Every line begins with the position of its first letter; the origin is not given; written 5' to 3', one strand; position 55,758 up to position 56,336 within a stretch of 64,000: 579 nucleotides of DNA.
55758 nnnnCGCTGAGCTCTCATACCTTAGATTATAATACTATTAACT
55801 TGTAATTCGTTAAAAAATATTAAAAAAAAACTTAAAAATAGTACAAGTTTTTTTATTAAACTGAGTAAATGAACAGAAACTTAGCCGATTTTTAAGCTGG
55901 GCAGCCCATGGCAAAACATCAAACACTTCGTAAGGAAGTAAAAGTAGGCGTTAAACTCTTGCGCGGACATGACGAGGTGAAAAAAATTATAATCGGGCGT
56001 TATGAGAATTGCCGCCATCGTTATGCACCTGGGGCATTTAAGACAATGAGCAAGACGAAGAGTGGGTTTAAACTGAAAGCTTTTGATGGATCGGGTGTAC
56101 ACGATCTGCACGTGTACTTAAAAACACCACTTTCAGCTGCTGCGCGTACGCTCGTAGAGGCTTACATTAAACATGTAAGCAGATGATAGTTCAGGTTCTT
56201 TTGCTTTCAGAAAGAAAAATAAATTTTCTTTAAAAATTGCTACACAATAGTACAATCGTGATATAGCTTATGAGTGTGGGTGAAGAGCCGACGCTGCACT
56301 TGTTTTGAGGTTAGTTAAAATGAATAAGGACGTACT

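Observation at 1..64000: Window-wide pattern: tandem amplification preferentially hits gene termini, often where genes converge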

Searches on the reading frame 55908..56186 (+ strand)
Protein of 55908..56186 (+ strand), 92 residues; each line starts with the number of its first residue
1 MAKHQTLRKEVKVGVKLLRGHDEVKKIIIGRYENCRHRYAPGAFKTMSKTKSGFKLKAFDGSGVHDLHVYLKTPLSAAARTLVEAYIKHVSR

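Call 46: find_related_loci(query=A1, collection=metagenome_contigs, flank=10000)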
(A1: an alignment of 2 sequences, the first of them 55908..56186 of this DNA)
Query A1 (92 aa) in metagenome_contigs; peptide patterns used: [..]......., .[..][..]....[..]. (x = any residue, [..] = any of these).
33 stretches matched a pattern, but none encodes a relative of the query by tblastn (E <= 1e-3).
